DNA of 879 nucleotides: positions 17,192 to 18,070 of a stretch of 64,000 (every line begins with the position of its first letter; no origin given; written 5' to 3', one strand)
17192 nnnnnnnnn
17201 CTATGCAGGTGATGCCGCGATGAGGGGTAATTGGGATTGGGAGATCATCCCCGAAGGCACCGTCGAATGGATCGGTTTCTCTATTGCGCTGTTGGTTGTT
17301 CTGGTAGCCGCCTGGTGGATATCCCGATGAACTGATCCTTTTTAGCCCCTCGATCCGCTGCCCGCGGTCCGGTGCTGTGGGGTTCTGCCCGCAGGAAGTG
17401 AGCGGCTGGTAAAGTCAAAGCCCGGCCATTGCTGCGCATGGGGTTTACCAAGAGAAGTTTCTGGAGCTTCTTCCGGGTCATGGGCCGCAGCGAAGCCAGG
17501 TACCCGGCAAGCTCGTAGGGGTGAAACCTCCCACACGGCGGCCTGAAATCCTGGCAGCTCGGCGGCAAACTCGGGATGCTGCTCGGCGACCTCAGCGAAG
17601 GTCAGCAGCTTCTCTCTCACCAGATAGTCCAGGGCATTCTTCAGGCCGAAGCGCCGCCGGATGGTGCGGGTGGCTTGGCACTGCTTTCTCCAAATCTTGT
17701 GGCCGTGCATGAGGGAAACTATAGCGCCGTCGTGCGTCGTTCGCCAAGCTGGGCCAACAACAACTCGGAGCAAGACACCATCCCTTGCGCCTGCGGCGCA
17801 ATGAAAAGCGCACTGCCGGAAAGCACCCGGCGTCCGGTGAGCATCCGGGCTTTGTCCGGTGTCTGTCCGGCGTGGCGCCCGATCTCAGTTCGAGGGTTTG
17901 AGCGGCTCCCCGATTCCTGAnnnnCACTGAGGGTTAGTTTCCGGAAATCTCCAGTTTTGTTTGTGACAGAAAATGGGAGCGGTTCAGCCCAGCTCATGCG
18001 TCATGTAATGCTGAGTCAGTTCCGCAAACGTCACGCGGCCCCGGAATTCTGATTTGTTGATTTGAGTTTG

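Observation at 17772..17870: A second, inverted and degenerate copy of the oriT-like module with the same architecture but a different hairpin sequence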

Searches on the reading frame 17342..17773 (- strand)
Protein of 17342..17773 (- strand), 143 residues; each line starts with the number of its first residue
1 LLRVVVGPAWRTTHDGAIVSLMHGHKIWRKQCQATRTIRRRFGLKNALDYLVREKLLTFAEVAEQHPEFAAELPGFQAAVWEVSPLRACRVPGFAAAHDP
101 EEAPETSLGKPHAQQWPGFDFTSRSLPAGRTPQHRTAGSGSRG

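Call 8: search_protein_families(library=pfam, proteins=[window:17342-17773:-], max_evalue=0.01)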
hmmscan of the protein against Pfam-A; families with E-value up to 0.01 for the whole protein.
window:17342-17773:- (143 aa): 0 families

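Call 29: search_protein_families(library=pfam, proteins=[window:17345-17710:-], max_evalue=1)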
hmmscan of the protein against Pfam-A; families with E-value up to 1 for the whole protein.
seq(122 aa): 1 family
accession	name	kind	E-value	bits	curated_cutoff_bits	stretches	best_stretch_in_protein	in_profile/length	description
PF23168.2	CUL7_CUL9_N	-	0.11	12.9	27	1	10-45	14-49/89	CUL7/CUL9, N-terminal beta-barrel domain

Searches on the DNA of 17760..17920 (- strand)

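Call 79: search_dna_similar(query=window:17760-17920:-, collection=plasmids, mode=distant, max_evalue=0.001, max_rows=10)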
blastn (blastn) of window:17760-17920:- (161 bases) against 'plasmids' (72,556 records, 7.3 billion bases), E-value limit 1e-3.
No match.
